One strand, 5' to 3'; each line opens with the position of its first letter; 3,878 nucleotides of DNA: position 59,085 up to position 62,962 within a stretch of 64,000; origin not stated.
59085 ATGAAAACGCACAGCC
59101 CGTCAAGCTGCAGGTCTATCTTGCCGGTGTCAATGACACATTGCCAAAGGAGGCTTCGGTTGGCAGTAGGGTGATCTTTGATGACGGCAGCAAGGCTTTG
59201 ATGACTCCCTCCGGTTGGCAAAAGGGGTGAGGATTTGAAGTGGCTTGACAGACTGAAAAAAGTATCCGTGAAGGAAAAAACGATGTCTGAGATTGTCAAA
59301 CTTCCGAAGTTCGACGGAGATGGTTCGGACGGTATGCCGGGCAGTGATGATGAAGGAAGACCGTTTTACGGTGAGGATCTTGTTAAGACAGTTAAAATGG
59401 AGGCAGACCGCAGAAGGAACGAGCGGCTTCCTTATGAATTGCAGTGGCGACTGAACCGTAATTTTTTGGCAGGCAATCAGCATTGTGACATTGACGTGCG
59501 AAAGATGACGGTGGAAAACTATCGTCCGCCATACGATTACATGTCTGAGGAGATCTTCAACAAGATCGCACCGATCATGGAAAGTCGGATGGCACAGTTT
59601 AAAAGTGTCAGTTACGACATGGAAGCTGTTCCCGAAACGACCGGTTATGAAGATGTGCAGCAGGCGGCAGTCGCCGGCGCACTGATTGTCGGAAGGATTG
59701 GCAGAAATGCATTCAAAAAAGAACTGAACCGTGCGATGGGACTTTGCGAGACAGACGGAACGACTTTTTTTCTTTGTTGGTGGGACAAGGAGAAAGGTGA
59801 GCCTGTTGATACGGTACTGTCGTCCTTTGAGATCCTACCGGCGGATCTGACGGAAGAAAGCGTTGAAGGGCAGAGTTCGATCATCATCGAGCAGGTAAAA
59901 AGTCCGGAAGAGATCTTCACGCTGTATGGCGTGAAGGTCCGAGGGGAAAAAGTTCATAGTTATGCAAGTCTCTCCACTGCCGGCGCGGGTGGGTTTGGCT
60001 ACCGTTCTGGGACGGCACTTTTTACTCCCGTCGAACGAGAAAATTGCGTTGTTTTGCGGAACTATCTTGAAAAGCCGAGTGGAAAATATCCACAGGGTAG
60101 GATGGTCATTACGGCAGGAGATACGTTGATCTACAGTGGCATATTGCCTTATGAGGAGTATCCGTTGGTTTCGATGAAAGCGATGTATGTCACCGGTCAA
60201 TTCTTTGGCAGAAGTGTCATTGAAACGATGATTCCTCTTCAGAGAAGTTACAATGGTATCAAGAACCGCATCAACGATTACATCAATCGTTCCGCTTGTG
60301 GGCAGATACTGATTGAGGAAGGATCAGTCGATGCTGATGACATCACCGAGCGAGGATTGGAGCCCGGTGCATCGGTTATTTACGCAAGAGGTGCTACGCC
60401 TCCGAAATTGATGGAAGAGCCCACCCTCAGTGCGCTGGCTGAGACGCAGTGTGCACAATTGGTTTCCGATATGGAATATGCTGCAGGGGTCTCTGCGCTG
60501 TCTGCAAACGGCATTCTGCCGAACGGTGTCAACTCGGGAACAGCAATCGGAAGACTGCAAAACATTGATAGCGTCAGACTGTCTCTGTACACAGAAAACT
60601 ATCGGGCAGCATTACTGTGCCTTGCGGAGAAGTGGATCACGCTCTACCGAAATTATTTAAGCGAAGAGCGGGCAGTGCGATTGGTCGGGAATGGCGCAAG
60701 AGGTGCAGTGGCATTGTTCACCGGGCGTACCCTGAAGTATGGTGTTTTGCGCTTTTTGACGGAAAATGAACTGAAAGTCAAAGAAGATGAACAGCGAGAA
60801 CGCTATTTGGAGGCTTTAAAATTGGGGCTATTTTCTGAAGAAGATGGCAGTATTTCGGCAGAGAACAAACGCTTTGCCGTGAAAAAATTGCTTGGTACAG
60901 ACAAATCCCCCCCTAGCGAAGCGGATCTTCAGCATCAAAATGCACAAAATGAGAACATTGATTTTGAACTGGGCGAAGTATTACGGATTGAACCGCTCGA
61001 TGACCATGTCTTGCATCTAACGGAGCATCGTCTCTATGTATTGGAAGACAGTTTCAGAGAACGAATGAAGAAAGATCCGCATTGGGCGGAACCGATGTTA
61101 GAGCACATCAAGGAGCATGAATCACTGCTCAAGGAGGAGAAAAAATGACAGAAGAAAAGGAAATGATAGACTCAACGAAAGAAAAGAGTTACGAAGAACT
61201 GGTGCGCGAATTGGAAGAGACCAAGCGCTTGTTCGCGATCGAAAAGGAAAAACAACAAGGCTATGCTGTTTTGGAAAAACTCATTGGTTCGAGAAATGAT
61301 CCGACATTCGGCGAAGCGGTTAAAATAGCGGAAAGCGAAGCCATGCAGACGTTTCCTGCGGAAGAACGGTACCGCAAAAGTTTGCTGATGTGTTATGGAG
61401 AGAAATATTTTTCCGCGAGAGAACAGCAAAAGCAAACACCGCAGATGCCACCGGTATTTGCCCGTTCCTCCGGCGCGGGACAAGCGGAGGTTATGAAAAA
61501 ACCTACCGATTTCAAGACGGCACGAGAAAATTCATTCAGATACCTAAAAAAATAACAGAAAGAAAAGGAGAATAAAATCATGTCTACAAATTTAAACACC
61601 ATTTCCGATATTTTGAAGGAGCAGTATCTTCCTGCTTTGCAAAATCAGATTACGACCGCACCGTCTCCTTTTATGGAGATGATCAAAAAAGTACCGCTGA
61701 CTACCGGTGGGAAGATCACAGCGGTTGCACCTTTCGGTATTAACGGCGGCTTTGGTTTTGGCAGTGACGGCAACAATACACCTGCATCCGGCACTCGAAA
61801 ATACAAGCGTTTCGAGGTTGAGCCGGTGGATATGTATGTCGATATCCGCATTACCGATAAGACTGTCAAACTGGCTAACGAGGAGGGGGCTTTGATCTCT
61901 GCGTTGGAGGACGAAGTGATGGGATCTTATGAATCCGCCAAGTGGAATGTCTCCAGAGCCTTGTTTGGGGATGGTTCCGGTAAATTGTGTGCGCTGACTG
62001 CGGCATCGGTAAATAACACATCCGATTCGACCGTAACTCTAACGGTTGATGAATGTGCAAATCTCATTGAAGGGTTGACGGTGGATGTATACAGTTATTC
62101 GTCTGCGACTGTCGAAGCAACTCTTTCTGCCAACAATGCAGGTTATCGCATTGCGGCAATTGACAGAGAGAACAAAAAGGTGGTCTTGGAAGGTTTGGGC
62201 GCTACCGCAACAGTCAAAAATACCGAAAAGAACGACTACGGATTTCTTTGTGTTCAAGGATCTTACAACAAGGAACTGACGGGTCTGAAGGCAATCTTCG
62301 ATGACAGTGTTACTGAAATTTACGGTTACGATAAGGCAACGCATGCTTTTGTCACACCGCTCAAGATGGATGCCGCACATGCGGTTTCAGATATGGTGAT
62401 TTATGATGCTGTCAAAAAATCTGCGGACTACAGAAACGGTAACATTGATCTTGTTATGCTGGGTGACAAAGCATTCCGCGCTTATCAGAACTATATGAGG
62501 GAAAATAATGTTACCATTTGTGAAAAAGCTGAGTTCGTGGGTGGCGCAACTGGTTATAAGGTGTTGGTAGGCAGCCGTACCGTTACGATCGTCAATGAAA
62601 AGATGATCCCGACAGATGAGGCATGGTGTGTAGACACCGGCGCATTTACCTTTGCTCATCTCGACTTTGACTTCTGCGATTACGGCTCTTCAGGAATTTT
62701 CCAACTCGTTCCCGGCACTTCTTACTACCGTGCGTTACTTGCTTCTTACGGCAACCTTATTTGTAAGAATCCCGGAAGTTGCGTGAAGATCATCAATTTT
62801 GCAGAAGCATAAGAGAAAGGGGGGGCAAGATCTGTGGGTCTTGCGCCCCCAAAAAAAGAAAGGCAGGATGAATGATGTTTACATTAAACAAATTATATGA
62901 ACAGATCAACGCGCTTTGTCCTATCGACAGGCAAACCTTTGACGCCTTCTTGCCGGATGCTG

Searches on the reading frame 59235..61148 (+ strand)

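Call 62: search_protein_families(library=pfam, proteins=[window:59235-61148:+], max_evalue=0.001)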
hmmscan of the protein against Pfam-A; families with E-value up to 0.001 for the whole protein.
window:59235-61148:+ (637 aa): 2 families
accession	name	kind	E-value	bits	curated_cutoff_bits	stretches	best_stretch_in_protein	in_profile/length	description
PF16510.12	P22_portal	-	2.2e-18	66.6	26.1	1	290-486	254-456/594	Phage P22-like portal protein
PF23899.1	SU10_portal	-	1.6e-13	50.4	30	1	289-485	294-488/593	Phage SU10 portal protein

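Call 84: search_protein_families(library=phrogs, proteins=[window:59235-61148:+], max_evalue=0.001)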
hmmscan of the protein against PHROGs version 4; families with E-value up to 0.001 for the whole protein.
window:59235-61148:+ (637 aa): 3 families
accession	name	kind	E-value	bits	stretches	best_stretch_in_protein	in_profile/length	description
phrog_156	-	head and packaging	1.1e-28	101.1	1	281-497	264-483/681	portal protein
phrog_1216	-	head and packaging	5.3e-12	46.1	1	290-485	320-523/714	portal protein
phrog_332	-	connector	7.6e-08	32.1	1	135-415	97-368/560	head-tail adaptor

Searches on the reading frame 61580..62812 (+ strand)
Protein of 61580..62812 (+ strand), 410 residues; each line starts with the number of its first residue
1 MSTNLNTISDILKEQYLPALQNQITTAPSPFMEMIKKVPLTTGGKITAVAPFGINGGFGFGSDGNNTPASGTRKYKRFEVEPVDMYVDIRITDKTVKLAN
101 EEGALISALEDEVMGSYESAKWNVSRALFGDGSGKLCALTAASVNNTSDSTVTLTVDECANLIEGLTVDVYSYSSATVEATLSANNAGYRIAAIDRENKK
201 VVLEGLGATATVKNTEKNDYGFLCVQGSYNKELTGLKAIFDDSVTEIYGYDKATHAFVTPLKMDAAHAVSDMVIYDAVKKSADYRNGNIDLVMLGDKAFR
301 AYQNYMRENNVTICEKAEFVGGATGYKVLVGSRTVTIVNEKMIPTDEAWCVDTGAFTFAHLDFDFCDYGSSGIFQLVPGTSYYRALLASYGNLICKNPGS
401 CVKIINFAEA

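Call 62: search_protein_families(library=pfam, proteins=[window:61580-62812:+], max_evalue=0.001)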
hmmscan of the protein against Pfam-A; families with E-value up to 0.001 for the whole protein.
window:61580-62812:+ (410 aa): 0 families

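Call 84: search_protein_families(library=phrogs, proteins=[window:61580-62812:+], max_evalue=0.001)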
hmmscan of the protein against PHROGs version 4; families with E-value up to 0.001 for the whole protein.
window:61580-62812:+ (410 aa): 2 families
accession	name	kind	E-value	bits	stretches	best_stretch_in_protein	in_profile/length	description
phrog_14242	-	head and packaging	6.2e-30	105.2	1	1-409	1-390/396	major head protein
phrog_9953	-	head and packaging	1.7e-05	25.3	0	87-146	94-156/329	major head protein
